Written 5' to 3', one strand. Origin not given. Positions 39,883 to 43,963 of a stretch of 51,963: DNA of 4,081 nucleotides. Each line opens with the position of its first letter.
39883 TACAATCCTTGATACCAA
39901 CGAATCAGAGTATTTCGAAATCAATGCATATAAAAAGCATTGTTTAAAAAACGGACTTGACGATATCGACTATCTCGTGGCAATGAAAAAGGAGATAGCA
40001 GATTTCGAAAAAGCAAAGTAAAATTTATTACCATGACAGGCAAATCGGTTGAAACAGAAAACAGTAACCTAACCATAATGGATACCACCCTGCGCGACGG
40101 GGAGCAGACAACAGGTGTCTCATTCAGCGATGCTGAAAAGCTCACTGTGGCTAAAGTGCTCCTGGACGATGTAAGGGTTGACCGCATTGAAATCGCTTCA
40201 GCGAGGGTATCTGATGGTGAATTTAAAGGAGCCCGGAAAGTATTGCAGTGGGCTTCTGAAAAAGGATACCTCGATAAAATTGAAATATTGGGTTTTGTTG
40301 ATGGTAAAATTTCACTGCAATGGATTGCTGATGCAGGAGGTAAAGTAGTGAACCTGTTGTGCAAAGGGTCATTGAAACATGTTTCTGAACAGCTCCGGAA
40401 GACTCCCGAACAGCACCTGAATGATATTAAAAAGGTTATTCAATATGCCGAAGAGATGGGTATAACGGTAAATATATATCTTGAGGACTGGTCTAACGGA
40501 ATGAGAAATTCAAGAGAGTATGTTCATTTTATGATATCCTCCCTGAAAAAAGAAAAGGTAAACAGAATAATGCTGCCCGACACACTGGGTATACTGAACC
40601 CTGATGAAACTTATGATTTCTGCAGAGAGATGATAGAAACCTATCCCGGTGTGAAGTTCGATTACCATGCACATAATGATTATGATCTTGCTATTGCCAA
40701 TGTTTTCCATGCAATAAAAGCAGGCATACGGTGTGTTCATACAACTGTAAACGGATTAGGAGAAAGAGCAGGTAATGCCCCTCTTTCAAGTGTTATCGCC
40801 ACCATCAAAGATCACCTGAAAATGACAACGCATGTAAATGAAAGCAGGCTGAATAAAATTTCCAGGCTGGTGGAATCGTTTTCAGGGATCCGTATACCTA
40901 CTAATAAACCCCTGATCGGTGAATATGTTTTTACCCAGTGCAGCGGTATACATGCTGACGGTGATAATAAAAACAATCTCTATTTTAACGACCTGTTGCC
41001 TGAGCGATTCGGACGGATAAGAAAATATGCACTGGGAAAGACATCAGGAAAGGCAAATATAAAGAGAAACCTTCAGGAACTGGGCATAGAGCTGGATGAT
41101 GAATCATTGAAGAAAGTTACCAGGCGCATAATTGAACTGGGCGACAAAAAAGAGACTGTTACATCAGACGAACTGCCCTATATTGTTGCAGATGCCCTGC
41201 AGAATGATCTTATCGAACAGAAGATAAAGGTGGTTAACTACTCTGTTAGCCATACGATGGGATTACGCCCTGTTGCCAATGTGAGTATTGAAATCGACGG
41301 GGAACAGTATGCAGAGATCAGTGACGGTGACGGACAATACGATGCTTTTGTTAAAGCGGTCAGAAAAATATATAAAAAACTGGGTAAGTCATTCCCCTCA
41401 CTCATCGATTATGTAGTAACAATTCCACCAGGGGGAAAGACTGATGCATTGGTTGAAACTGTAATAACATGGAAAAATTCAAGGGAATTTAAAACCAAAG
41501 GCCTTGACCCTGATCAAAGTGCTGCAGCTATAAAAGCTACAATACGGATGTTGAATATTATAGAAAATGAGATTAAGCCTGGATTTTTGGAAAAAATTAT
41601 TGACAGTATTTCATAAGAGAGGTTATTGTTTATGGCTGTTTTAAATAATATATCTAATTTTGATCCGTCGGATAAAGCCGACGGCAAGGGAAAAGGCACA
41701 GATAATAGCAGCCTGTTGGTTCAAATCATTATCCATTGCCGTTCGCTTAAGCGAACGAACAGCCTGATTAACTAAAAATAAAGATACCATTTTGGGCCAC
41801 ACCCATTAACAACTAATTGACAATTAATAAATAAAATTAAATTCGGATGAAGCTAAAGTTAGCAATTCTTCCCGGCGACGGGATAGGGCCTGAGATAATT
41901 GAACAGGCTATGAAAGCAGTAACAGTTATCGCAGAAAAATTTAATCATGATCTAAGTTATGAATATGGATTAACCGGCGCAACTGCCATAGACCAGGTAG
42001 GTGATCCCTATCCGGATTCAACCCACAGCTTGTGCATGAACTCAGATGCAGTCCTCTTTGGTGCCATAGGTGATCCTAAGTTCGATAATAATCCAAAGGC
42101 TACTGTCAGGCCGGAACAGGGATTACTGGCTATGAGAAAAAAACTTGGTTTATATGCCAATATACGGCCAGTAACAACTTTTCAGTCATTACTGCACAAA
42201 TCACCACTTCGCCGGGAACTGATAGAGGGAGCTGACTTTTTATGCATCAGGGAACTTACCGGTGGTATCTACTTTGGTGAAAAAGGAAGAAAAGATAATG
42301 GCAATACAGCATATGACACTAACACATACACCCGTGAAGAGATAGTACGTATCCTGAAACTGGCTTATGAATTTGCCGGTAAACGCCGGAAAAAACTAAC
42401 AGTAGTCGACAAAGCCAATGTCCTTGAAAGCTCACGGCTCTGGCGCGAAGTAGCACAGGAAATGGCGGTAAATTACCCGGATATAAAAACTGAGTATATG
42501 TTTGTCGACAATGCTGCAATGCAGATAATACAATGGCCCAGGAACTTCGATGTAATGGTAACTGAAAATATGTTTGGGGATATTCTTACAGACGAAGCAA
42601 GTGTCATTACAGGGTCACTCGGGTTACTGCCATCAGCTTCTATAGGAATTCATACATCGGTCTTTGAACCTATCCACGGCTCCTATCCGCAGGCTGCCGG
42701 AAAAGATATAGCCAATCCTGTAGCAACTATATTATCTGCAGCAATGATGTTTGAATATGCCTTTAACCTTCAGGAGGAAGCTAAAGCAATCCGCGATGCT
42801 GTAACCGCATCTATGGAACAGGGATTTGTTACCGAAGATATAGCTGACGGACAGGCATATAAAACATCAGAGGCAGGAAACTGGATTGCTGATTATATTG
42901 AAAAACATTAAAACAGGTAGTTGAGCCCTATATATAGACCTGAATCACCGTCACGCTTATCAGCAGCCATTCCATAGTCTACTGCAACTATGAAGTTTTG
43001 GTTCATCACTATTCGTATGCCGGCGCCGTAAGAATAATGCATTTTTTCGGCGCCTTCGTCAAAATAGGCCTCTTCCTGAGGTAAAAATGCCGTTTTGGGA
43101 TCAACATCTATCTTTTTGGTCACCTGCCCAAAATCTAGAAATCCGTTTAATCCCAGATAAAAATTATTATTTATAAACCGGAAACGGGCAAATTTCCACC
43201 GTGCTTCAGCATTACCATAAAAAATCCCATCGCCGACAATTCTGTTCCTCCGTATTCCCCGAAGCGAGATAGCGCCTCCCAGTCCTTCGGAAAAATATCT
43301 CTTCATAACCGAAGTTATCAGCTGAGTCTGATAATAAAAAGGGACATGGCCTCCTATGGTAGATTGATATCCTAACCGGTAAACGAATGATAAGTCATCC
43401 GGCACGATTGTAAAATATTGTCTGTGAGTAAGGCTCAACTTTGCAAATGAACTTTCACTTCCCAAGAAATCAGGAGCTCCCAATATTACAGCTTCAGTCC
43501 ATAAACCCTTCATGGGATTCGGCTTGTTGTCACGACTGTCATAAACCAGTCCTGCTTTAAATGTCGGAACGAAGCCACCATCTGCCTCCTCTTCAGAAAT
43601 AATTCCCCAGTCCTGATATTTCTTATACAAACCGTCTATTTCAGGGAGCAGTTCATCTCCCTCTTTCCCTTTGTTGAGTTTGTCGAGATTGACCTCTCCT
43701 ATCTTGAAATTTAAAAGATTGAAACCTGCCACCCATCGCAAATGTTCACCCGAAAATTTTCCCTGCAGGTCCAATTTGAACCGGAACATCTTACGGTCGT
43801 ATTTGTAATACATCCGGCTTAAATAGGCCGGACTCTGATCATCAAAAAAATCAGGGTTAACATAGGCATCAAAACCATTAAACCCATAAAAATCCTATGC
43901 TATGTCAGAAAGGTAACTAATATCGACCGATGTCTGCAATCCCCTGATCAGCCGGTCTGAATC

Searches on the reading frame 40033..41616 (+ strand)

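Call 81: search_protein_families(library=pfam, proteins=[window:40033-41616:+], max_evalue=0.00001)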
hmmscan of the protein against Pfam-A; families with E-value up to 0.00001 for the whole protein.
window:40033-41616:+ (527 aa): 3 families
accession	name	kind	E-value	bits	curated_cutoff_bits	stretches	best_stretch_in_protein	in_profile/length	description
PF00682.25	HMGL-like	-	1.1e-49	169.6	29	1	13-280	2-260/260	HMGL-like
PF08502.15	LeuA_dimer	-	2.4e-24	86.1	24.9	1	376-509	2-129/131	LeuA allosteric (dimerisation) domain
PF22617.1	HCS_D2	-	4.1e-14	53.2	27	1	295-373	2-81/82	Homocitrate synthase post-HMGL domain-like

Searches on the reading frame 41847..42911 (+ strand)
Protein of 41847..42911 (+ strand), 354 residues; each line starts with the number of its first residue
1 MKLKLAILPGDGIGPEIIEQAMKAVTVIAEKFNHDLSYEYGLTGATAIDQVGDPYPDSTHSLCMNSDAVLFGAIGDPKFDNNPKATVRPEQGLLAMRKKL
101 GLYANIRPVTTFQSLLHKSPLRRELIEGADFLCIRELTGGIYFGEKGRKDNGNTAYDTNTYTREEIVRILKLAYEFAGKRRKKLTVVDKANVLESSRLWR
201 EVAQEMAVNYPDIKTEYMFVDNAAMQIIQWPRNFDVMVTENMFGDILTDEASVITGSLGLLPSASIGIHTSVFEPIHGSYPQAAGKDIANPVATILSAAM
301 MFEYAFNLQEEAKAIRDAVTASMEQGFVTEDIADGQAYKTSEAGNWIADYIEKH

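Call 81: search_protein_families(library=pfam, proteins=[window:41847-42911:+], max_evalue=0.00001)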
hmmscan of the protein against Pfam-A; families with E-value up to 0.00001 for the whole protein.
window:41847-42911:+ (354 aa): 1 family
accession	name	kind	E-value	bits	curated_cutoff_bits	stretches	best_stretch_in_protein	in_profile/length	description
PF00180.25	Iso_dh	-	1.4e-126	422.9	27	1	4-345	1-346/348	Isocitrate/isopropylmalate dehydrogenase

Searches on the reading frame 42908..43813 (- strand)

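Call 81: search_protein_families(library=pfam, proteins=[window:42908-43813:-], max_evalue=0.00001)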
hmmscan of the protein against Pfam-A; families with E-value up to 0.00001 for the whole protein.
window:42908-43813:- (301 aa): 1 family
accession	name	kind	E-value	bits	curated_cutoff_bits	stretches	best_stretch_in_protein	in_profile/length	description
PF01103.29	Omp85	-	5e-15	56.3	24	1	74-291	106-315/325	Omp85 superfamily domain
